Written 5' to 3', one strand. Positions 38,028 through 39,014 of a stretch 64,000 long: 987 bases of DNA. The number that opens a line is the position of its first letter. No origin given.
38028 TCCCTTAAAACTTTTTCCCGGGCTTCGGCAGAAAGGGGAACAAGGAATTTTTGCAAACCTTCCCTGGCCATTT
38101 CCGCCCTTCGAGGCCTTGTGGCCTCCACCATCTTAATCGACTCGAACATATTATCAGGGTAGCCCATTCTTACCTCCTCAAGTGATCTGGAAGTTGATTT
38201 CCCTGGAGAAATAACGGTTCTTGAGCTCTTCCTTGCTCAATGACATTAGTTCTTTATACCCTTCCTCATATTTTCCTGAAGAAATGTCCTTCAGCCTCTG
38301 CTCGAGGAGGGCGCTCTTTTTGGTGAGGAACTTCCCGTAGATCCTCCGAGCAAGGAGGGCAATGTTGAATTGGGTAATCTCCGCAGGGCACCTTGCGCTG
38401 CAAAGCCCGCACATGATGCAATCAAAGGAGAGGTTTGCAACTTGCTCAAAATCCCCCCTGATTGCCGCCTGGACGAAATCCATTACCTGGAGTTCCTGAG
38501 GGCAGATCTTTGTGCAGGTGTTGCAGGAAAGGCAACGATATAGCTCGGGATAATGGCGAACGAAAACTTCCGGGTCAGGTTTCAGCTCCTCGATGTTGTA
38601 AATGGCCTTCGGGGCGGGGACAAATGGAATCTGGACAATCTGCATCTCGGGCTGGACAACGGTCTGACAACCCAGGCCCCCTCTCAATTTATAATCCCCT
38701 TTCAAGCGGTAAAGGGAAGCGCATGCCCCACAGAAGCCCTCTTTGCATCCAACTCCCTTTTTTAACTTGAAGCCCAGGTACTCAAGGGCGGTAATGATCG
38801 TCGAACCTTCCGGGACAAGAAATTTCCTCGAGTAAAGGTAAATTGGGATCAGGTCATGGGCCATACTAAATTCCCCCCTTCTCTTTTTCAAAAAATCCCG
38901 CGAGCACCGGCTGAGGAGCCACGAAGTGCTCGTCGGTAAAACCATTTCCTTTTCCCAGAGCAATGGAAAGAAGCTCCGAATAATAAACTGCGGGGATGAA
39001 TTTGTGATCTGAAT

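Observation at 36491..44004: Candidate soluble, Hdr-coupled (electron-bifurcating/confurcating) fumarate reductase / succinate dehydrogenase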

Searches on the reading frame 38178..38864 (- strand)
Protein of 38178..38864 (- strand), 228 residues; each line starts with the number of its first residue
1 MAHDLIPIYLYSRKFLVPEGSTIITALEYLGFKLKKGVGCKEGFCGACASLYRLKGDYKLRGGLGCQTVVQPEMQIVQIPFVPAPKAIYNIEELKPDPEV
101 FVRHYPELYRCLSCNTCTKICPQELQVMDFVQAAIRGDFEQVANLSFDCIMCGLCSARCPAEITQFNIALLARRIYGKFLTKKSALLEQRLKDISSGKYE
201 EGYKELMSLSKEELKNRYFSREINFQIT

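Call 4: search_protein_families(library=pfam, proteins=[window:38178-38864:-], max_evalue=0.001)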
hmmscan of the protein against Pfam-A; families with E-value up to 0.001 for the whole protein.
window:38178-38864:- (228 aa): 9 families
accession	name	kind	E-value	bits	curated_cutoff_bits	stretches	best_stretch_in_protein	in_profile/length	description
PF13187.11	Fer4_9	-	8.9e-09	35.7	27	1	110-162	1-50/52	4Fe-4S dicluster domain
PF13183.11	Fer4_8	-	5e-08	33.8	27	0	141-163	46-68/68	4Fe-4S dicluster domain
PF13237.11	Fer4_10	-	1.1e-07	32.1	25.5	1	110-160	8-53/53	4Fe-4S dicluster domain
PF12838.12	Fer4_7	-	2.1e-07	31.7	27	1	110-162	1-51/52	4Fe-4S dicluster domain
PF13534.11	Fer4_17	-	2.8e-05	25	22.2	0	141-163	38-60/61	4Fe-4S dicluster domain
PF14691.11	Fer4_20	-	0.00024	21.3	25.8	1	108-162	21-78/113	Dihydroprymidine dehydrogenase domain II, 4Fe-4S cluster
PF13484.11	Fer4_16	-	0.00032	21.8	30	0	110-124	1-15/66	4Fe-4S double cluster binding domain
PF14697.11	Fer4_21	-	0.00037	21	35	1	110-161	7-53/59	4Fe-4S dicluster domain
PF00037.32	Fer4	-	0.00058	20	21.1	0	148-162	7-21/24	4Fe-4S binding domain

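Call 5: search_protein_families(library=ncbifam, proteins=[window:38178-38864:-], max_evalue=0.001)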
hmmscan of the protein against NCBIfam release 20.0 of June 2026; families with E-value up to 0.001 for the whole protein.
window:38178-38864:- (228 aa): 35 families (the best 25 are shown)
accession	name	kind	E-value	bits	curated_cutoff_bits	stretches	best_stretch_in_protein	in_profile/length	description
TIGR01945.1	rnfC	subfamily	7e-11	41.3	245.95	1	109-166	363-421/435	RnfABCDGE type electron transport complex subunit C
TIGR00314.1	cdhA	equivalog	1.5e-10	39.5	781.3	1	109-170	399-460/784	CO dehydrogenase/acetyl-CoA synthase complex subunit alpha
NF003454.1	PRK05035.1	equivalog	1.1e-08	34.1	345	1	106-163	364-422/556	electron transport complex subunit RsxC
NF042909.1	FMH_DH_FwdF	exception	1.8e-08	33.9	375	1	110-168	16-76/336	tungsten-dependent formylmethanofuran dehydrogenase subunit FwdF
TIGR01971.1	NuoI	subfamily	9.1e-08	31.7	113.05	1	103-163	36-97/121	NADH-quinone oxidoreductase, chain I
NF004898.0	PRK06259.1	equivalog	2.3e-07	29.8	385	0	107-129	184-206/488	fumarate reductase (CoM/CoB) subunit TfrB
TIGR00403.1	ndhI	equivalog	3.3e-07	30.1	302.35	1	91-163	44-118/183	NAD(P)H-quinone oxidoreductase subunit I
NF041837.1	rnfC_Methano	equivalog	4.1e-07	29.2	650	1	107-167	356-417/438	Rnf electron transport complex subunit RnfC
NF004540.0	PRK05888.2-1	equivalog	7e-07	28.9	215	1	103-164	40-103/139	NADH-quinone oxidoreductase subunit NuoI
NF007205.0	PRK09626.1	equivalog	7.9e-07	29.1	93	1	109-199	17-100/105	2-oxoglutarate-acceptor oxidoreductase subunit OorD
TIGR00384.1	dhsB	subfamily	1.2e-06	28.1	88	0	107-132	194-219/222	succinate dehydrogenase and fumarate reductase iron-sulfur protein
NF004536.0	PRK05888.1-1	equivalog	1.3e-06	27.8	212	1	109-167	58-117/180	NADH-quinone oxidoreductase subunit NuoI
NF006221.0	PRK08348.1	subfamily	5.4e-06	26.1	124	1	109-195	44-122/136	NADH-plastoquinone oxidoreductase subunit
NF004616.0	PRK05950.1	subfamily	1.4e-05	24.4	228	0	107-133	202-228/238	succinate dehydrogenase iron-sulfur subunit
NF004538.0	PRK05888.1-4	equivalog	4.1e-05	23.2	135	1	104-187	55-141/162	NADH-quinone oxidoreductase subunit NuoI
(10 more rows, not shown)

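Call 48: search_solved_structures(query=window:38178-38864:-, max_evalue=1, show_alignments=2)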
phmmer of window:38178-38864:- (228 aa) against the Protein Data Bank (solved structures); distinct sequences matched with E-value up to 1: 163 (the best 60 are shown).
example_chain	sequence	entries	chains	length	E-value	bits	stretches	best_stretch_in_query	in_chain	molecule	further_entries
9sfi_T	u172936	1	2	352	4.2e-10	42.8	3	110-167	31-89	4Fe-4S ferredoxin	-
5t5i_F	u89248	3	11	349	8.3e-07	32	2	111-165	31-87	Tungsten formylmethanofuran dehydrogenase subunit fwdF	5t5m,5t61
9c0q_A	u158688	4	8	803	9.6e-07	31.8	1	109-168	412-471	Acetyl-CoA decarbonylase/synthase complex subunit alpha 2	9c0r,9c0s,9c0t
9eri_C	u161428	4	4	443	2.9e-06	30.2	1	110-174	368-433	Na(+)-translocating ferredoxin:NAD(+) oxidoreductase complex subunit C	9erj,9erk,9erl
7bkb_K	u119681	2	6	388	3.1e-06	30.2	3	111-162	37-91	Formylmethanofuran dehydrogenase, subunit F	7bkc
31ox_C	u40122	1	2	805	3.5e-06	30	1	108-169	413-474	Acetyl-CoA decarbonylase/synthase complex subunit alpha 2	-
9sw6_H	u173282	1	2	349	7.4e-06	28.9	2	111-165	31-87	Tungsten formylmethanofuran dehydrogenase, subunit F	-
7eu3_I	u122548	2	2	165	8.9e-06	28.7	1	96-163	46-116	NAD(P)H-quinone oxidoreductase subunit I, chloroplastic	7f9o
8iuf_S8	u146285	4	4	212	1.2e-05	28.2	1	105-199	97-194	NDUFS8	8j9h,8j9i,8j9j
9lig_B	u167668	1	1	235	1.4e-05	28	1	39-161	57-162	Succinate dehydrogenase [ubiquinone] iron-sulfur subunit, mitochondrial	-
9kq3_B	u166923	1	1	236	1.4e-05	28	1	39-161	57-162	Succinate dehydrogenase [ubiquinone] iron-sulfur subunit, mitochondrial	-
8ahx_C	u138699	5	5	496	1.4e-05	28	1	110-167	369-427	Ion-translocating oxidoreductase complex subunit C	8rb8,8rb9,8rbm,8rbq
9kpt_B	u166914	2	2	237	1.4e-05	28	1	39-161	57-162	Succinate dehydrogenase [ubiquinone] iron-sulfur subunit, mitochondrial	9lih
9kps_B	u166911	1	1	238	1.4e-05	28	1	39-161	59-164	Succinate dehydrogenase [ubiquinone] iron-sulfur subunit, mitochondrial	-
9qdl_B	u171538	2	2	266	1.8e-05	27.6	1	39-161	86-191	Succinate dehydrogenase [ubiquinone] iron-sulfur subunit, mitochondrial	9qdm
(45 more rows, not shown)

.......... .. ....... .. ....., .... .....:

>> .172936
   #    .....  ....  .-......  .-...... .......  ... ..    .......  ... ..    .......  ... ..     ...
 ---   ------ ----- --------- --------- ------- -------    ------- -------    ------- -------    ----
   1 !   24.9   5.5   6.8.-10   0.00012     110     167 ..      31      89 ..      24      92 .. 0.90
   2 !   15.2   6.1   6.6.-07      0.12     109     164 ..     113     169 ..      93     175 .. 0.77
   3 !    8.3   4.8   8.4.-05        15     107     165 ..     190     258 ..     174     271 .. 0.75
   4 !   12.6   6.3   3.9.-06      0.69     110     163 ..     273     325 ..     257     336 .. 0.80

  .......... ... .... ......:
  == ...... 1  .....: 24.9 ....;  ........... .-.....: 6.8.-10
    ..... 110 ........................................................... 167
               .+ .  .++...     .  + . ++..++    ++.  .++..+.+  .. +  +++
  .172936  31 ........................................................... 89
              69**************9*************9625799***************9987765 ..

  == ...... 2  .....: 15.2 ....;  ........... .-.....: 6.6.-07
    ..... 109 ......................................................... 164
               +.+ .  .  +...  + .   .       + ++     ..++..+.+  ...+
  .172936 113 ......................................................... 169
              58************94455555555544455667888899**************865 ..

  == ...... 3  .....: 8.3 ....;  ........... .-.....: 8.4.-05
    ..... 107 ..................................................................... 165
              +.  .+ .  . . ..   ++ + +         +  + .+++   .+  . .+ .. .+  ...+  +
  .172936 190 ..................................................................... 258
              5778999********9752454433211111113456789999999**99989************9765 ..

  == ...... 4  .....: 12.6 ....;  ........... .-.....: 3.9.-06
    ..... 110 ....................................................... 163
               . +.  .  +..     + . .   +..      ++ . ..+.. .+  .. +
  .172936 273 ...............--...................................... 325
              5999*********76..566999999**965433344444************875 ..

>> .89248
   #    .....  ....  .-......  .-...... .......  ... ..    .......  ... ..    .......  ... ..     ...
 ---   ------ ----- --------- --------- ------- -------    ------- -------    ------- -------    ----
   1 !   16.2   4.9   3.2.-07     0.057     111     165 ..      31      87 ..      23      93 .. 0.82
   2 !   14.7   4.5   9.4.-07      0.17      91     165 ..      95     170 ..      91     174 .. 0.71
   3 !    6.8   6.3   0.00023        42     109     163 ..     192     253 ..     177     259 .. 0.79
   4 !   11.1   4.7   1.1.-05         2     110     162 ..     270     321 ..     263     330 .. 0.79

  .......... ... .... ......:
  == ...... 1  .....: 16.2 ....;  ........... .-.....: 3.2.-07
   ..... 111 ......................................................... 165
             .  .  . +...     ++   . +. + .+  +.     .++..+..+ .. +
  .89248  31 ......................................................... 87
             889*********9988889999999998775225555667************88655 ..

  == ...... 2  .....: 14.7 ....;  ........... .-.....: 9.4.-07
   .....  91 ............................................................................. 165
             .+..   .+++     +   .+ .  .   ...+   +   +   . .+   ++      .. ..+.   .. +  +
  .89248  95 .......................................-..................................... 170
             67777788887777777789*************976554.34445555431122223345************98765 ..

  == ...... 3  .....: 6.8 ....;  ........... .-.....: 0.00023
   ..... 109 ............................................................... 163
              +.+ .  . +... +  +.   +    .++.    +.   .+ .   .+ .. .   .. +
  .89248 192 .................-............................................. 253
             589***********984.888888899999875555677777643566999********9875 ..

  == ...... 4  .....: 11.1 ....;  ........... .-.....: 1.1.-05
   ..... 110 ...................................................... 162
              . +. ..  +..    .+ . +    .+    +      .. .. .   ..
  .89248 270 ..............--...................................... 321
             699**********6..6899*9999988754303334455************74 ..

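Call 77: find_homologous_proteins(query=window:38178-38864:-, max_evalue=1e-10)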
Query window:38178-38864:- (228 aa): 3404 proteins with E <= 1e-10 among 3694 candidates; the best 120 are listed.
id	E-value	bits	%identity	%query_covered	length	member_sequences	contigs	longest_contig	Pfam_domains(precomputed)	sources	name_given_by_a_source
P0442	1.2e-137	475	89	100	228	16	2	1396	PF12838.13,PF13237.12,PF13183.12,PF13187.12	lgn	-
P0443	6.7e-122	423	78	99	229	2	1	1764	PF12838.13,PF13534.12,PF13237.12,PF13183.12,PF13187.12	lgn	-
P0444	1.2e-118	413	75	98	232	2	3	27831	PF13484.12,PF12838.13,PF13534.12,PF13237.12,PF13183.12,PF13187.12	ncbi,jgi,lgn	jgi:ferredoxin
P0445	5.9e-118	410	74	100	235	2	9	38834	PF12838.13,PF13534.12,PF13237.12,PF13183.12,PF13187.12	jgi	-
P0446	1.3e-117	409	74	99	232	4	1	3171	PF12838.13,PF13534.12,PF13237.12,PF13183.12,PF13187.12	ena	-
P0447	3.2e-116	405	75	100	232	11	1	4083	PF12838.13,PF13534.12,PF13237.12,PF13183.12,PF13187.12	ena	-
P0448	5.6e-115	401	73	98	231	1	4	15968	PF12838.13,PF13534.12,PF13237.12,PF13183.12,PF13187.12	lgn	-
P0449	8.2e-115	400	73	100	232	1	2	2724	PF13484.12,PF12838.13,PF13534.12,PF13237.12,PF13183.12,PF13187.12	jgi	jgi:succinate dehydrogenase/fumarate reductase-like Fe-S protein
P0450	1.6e-114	399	72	100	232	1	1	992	PF12838.13,PF13534.12,PF13237.12,PF13183.12,PF13187.12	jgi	jgi:heterodisulfide reductase subunit C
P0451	1.8e-114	399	73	100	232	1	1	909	PF13484.12,PF12838.13,PF13534.12,PF13237.12,PF13183.12,PF13187.12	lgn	-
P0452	2.3e-114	399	72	98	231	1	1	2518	PF12838.13,PF13534.12,PF13237.12,PF13183.12,PF13187.12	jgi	-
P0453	2.4e-114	399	72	100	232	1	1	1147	PF12838.13,PF13534.12,PF13237.12,PF13183.12,PF13187.12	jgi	jgi:heterodisulfide reductase subunit C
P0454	3.4e-114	398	72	100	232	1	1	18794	PF13484.12,PF12838.13,PF13534.12,PF13237.12,PF13183.12,PF13187.12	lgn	-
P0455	5.2e-114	397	74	98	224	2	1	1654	PF14691.12,PF12838.13,PF13237.12,PF13183.12,PF13187.12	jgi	-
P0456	7.4e-114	397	72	100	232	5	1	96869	PF13484.12,PF12838.13,PF13534.12,PF13237.12,PF13183.12,PF13187.12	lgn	-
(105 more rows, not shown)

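Call 85: predict_structure(alignment_id=A2)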
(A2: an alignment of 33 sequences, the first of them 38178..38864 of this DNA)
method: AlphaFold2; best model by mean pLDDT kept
length: 228 residues; sequences in the alignment: 33
mean_pLDDT: 71.1   pTM: 0.45
mean pLDDT of the five models: 71.1, 70.9, 64.7, 62.9, 61.5
residues with pLDDT >= 90: 29; 70-90: 105; 50-70: 58; < 50: 36
segments of 3 or more residues with pLDDT < 50: 36-47, 112-114, 149-161, 225-228
pLDDT, mean of each block of 10 residues (from residue 1): 83 90 88 57 46 81 76 83 64 82 72 51 61 75 63 43 65 78 64 81 87 88 54
secondary structure, 60 per line:
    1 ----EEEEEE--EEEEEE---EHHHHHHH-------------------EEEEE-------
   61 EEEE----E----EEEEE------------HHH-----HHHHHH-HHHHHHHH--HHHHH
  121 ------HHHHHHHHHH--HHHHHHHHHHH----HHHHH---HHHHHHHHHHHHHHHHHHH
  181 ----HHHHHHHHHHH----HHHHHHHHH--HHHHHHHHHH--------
elements in order: E5-10 E13-18 H23-29 E49-53 E61-64 E74-78 H99-104 H106-113 H116-120 H127-136 H139-149 H154-158 H162-180 H185-195 H200-208 H211-220

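Call 87: fold_search(model_id=the predicted structure, library=pdb)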
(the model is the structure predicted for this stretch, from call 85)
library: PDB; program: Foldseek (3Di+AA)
matches with E <= 10: 437; with E <= 0.001: 1
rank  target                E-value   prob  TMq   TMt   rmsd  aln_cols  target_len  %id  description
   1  9mqx_A                7.8e-04  1.00  0.29  0.27   2.8        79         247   16  Electron-bifurcating Tungstopyranopterin-containing aldehyde oxidoreductase with NADH (released 2025-07-16)
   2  8e9g_G                1.1e-03  1.00  0.26  0.08   3.4        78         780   22  Mycobacterial respiratory complex I with both quinone positions modelled (released 2022-10-12)
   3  8zo8_S1               1.5e-03  1.00  0.26  0.09   3.3        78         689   20  Respirasome open state 3 in presence of metformin (SC-MetO3) (released 2025-11-19)
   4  8zp8_S1               1.8e-03  1.00  0.25  0.09   3.5        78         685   20  Respirasome open state 1 in presence of metformin(SC-MetO1) (released 2025-12-17)
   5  7v2c_M                1.8e-03  1.00  0.25  0.09   3.5        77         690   21  Active state complex I from Q10 dataset (released 2022-03-02)
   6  5lnk_3                1.9e-03  1.00  0.24  0.09   4.0        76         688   20  Entire ovine respiratory complex I (released 2016-11-23)
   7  9smf_G                2.1e-03  1.00  0.25  0.09   3.6        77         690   21  Reduced bovine complex I in lipid nanodisc, NADH-active-Q10 (released 2026-03-18)
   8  9ihp_G                2.3e-03  1.00  0.26  0.09   3.4        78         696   22  Open state without NUQM and with flavoprotein (classification state 3) of Pichia pastoris mitochondrial complex I in c (released 2025-10-15)
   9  9smi_G                2.5e-03  1.00  0.24  0.09   4.0        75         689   20  Reduced bovine complex I in lipid nanodisc, NADH-deactive (released 2026-03-18)
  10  8e9h_G                2.6e-03  1.00  0.27  0.08   3.4        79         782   22  Mycobacterial respiratory complex I, fully-inserted quinone (released 2022-10-12)
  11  8om1_G                2.6e-03  1.00  0.24  0.09   4.0        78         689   17  Mitochondrial complex I from Mus musculus in the active state (released 2023-08-09)
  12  7arc_G                2.8e-03  1.00  0.24  0.09   4.1        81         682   17  Cryo-EM structure of Polytomella Complex-I (peripheral arm) (released 2021-12-08)
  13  8a6t_A                2.8e-03  1.00  0.27  0.12  13.7       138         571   17  Cryo-EM structure of the electron bifurcating Fe-Fe hydrogenase HydABC complex from Thermoanaerobacter kivui in the re (released 2023-02-15)
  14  8bed_G                3.0e-03  1.00  0.25  0.09   3.6        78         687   20  Cryo-EM structure of the Arabidopsis thaliana I+III2 supercomplex (CI peripheral tip) (released 2023-01-11)
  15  7qsm_G                3.1e-03  1.00  0.24  0.09   4.0        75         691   20  Bovine complex I in lipid nanodisc, Deactive-ligand (composite) (released 2022-05-25)
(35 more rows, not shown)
